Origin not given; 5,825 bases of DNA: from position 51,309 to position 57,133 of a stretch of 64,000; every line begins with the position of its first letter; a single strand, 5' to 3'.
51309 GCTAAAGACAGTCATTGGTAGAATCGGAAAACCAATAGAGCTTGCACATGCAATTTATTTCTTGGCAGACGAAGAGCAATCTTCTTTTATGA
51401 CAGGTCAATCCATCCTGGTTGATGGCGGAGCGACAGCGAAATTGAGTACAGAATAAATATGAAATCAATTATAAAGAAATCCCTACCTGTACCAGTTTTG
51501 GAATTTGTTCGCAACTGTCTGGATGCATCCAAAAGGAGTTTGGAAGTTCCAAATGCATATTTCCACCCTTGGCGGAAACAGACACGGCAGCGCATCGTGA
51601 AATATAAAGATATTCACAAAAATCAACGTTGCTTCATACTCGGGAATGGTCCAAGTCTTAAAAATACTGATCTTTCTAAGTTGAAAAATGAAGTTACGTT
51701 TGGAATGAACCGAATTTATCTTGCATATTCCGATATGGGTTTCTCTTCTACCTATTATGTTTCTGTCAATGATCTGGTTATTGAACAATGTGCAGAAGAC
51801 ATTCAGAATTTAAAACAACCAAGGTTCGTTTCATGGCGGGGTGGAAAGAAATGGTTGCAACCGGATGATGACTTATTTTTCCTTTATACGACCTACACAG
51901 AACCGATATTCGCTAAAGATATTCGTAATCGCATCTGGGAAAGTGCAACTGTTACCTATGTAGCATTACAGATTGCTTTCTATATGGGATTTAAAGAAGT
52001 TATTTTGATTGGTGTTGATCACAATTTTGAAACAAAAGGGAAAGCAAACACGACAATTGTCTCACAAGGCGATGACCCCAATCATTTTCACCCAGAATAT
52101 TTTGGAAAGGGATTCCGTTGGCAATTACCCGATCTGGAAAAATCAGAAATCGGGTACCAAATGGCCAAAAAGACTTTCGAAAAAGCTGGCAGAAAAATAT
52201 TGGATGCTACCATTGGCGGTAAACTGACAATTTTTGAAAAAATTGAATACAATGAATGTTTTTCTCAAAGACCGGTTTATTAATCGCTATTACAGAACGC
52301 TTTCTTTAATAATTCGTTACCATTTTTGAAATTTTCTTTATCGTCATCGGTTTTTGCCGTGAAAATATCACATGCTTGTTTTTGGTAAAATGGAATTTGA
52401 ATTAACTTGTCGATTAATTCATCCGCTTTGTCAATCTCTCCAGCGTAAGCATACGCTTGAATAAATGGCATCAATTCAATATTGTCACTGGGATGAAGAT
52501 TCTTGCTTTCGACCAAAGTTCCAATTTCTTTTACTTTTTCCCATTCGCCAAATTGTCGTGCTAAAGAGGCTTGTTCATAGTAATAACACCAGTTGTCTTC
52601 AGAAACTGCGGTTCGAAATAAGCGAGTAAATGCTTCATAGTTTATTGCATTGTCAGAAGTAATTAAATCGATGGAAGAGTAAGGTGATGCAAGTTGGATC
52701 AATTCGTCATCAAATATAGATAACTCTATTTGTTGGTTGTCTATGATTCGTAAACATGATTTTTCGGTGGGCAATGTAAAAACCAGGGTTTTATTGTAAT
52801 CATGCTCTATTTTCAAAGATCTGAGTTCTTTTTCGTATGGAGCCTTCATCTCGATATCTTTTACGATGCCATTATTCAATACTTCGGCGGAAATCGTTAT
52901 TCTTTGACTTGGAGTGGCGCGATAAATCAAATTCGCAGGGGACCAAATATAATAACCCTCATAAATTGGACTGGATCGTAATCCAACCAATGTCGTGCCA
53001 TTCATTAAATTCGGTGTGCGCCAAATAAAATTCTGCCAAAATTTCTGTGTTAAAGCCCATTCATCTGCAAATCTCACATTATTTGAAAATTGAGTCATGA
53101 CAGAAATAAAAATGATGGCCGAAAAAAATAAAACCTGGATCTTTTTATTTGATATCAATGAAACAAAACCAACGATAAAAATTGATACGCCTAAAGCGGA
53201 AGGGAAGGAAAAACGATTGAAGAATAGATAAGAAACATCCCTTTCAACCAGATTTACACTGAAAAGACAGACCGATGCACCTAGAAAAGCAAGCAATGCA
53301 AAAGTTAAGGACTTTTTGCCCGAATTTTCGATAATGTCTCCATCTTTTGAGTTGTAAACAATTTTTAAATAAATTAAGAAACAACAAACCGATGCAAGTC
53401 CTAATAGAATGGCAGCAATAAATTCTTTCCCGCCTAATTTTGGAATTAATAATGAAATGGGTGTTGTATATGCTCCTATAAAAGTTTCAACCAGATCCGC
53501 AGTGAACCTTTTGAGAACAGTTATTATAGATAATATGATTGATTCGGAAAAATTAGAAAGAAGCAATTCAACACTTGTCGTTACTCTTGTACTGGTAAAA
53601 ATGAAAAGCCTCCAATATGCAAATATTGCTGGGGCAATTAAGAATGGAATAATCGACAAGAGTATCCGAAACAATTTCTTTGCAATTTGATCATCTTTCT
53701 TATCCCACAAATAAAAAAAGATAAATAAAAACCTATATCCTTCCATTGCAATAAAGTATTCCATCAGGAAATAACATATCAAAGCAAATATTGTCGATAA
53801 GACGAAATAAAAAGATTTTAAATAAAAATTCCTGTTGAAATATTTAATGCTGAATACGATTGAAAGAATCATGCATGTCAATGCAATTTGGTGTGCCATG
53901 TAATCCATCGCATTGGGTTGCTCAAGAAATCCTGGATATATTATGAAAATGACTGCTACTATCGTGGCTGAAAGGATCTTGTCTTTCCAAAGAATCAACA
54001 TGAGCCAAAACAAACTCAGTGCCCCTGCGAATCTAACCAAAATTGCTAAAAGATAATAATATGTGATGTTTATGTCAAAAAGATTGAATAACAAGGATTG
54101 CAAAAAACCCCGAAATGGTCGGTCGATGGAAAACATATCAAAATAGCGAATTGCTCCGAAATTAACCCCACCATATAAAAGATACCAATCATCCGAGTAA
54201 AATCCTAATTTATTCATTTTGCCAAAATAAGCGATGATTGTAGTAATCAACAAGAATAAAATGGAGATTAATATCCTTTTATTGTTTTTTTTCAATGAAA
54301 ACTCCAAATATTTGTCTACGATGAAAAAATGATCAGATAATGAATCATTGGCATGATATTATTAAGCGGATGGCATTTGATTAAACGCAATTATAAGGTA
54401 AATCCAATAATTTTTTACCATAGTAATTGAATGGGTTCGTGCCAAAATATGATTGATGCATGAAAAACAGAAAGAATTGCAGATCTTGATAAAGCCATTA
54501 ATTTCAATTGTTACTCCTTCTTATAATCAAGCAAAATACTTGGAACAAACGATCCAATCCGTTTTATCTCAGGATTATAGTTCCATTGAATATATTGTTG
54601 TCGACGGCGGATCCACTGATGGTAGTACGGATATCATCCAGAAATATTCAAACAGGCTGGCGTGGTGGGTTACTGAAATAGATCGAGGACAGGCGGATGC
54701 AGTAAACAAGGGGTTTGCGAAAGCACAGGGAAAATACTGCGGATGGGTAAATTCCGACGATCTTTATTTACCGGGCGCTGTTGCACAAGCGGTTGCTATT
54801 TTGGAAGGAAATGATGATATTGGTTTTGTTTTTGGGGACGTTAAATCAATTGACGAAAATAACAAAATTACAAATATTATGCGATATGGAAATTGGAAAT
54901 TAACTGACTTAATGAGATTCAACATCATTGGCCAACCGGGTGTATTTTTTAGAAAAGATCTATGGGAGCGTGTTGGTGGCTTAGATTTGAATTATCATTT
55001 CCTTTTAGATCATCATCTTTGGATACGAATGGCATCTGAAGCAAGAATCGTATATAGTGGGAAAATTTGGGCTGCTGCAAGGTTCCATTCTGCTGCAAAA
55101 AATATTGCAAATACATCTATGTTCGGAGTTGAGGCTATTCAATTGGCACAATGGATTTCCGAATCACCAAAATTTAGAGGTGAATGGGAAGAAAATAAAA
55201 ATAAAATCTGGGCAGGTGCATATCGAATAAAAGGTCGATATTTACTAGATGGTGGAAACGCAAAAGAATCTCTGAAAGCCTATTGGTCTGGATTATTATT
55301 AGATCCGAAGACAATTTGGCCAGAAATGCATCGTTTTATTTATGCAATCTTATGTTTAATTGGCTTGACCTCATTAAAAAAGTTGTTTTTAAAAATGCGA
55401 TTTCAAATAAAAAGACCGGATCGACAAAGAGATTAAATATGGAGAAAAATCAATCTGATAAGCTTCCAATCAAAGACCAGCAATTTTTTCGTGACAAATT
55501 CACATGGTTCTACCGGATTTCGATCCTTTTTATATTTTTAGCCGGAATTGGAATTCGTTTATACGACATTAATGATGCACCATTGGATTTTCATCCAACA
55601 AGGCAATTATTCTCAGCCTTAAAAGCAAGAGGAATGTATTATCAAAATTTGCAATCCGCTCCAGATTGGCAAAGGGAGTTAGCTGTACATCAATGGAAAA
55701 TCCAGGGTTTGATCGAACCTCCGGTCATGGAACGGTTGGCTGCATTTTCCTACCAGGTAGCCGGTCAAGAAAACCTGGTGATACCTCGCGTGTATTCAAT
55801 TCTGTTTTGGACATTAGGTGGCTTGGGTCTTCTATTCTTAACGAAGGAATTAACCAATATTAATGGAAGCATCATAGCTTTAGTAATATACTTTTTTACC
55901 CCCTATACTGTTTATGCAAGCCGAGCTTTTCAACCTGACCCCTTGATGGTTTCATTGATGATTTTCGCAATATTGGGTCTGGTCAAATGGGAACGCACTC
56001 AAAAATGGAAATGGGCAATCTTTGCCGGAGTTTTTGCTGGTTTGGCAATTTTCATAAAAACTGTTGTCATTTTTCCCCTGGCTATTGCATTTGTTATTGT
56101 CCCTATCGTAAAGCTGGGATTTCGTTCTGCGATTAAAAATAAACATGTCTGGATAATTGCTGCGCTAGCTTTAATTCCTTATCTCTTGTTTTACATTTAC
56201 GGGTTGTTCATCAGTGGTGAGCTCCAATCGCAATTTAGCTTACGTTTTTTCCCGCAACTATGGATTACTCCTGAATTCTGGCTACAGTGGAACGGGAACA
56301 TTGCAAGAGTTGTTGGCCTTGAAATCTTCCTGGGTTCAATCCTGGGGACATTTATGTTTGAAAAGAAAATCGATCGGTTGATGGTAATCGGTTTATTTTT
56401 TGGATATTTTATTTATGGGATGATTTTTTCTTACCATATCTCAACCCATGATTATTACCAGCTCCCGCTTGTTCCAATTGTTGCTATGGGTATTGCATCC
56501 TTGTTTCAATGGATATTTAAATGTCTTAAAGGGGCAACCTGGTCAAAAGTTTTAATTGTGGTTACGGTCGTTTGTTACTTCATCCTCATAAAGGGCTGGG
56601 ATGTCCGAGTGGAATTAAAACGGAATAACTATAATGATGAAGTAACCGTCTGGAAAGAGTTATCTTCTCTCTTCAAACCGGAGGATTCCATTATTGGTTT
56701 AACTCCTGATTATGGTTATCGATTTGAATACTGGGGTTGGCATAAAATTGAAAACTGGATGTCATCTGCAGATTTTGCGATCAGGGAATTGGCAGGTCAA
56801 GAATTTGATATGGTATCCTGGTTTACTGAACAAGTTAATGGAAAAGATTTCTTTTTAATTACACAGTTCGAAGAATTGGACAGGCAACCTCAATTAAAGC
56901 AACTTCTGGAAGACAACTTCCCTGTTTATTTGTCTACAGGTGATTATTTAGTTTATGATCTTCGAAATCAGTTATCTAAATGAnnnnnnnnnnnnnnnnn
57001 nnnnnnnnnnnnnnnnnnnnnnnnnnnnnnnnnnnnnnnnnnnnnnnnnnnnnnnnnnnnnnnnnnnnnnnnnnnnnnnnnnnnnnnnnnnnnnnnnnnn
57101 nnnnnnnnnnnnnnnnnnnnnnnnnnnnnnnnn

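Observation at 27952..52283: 24-gene co-directional super-operon with three separate CMP-ulosonic-acid activation modules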

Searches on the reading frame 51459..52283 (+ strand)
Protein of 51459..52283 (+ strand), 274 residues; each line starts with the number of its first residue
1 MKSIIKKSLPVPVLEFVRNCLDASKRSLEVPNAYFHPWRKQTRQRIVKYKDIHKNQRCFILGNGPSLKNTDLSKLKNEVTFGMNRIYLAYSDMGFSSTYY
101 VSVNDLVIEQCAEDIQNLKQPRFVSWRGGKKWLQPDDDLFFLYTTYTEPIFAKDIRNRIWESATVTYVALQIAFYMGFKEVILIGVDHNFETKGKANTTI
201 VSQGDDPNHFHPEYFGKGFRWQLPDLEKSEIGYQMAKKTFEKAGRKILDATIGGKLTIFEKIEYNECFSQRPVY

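Call 5: search_protein_families(library=pfam, proteins=[window:51459-52283:+], max_evalue=0.001)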
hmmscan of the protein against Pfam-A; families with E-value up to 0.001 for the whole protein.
window:51459-52283:+ (274 aa): 1 family
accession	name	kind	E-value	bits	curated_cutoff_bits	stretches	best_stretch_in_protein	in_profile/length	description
PF01973.23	MptE-like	-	8.7e-13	48.8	34.6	1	46-191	15-169/171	6-hydroxymethylpterin diphosphokinase MptE-like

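Call 8: search_protein_families(library=ncbifam, proteins=[window:51459-52283:+], max_evalue=0.001)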
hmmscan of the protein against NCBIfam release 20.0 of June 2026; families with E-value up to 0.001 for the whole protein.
window:51459-52283:+ (274 aa): 1 family
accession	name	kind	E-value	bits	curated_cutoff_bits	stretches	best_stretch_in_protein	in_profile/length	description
TIGR04437.1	WaaZ_KDO_III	equivalog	4.8e-05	22.8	200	0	151-188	153-190/252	3-deoxy-D-manno-oct-2-ulosonate III transferase WaaZ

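Call 21: search_solved_structures(query=window:51459-52283:+, max_evalue=1)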
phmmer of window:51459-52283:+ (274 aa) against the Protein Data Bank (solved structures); distinct sequences matched with E-value up to 1: 8.
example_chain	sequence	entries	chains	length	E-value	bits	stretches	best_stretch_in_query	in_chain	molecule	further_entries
2drj_A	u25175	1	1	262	0.02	17.4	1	57-88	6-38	Alpha-2,3/8-sialyltransferase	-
1ro8_A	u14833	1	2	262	0.022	17.3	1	57-88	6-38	alpha-2,3/8-sialyltransferase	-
2x62_A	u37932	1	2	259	0.031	16.8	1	57-88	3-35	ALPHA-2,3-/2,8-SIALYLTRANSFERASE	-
2p2v_A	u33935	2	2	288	0.031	16.8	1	42-88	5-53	Alpha-2,3-sialyltransferase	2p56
2x61_A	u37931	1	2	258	0.033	16.7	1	57-88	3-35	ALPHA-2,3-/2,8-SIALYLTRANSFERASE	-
2x63_A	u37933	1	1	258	0.033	16.7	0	57-88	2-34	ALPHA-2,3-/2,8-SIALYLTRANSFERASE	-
1ro7_A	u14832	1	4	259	0.033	16.7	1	57-88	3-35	alpha-2,3/8-sialyltransferase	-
2wqq_A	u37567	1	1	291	0.043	16.3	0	57-88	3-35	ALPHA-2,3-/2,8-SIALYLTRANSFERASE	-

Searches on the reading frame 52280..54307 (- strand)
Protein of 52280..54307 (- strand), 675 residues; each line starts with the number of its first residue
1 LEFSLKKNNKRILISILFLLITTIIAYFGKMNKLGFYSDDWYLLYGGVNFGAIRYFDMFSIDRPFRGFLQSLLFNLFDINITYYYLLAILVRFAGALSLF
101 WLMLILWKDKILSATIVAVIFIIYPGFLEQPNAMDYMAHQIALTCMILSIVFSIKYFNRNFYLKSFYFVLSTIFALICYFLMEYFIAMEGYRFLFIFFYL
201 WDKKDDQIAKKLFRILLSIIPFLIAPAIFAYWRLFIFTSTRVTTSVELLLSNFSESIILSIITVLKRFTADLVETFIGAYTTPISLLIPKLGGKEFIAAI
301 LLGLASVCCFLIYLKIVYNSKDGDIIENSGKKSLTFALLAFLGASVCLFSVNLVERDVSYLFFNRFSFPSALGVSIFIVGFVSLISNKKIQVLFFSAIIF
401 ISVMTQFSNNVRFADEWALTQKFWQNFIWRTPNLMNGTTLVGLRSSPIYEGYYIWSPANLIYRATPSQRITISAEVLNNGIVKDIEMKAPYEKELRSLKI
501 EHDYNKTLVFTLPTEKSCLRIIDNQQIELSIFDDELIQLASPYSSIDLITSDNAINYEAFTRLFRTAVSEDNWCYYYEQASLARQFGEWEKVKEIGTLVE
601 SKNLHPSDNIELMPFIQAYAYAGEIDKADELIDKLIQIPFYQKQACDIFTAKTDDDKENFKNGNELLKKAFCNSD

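Call 46: search_protein_families(library=pfam, proteins=[window:52280-54307:-], max_evalue=0.00001)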
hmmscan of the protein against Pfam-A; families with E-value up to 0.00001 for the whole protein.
window:52280-54307:- (675 aa): 0 families

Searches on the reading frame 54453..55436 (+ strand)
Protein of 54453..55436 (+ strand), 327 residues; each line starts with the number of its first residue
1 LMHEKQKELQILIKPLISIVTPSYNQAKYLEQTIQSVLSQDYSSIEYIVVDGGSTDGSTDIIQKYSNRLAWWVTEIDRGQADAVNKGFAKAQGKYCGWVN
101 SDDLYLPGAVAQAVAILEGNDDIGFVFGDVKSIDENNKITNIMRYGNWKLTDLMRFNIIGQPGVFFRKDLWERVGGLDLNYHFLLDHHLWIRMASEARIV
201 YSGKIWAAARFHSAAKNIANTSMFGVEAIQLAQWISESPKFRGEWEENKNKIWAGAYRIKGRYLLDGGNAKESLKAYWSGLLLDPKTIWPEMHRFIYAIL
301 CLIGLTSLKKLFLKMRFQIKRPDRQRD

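Call 46: search_protein_families(library=pfam, proteins=[window:54453-55436:+], max_evalue=0.00001)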
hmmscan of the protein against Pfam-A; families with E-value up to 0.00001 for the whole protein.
window:54453-55436:+ (327 aa): 3 families
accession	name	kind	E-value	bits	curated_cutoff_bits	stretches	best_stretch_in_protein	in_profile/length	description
PF00535.33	Glycos_transf_2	-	1.7e-28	100.1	23.3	1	18-152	1-138/168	Glycosyl transferase family 2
PF13641.12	Glyco_tranf_2_3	-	1.1e-09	39.1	27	1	17-196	3-197/230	Glycosyltransferase like family 2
PF10111.15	Glyco_tranf_2_2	-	2.3e-06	27.7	27.3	1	20-197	3-203/276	Glycosyltransferase like family 2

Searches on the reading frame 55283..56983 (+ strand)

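Call 46: search_protein_families(library=pfam, proteins=[window:55283-56983:+], max_evalue=0.00001)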
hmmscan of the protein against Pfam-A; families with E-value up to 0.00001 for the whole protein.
window:55283-56983:+ (566 aa): 1 family
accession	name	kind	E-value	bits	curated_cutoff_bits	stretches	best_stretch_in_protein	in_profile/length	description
PF13231.12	PMT_2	-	1.1e-15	58.6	26.1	1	145-300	2-154/160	Dolichyl-phosphate-mannose-protein mannosyltransferase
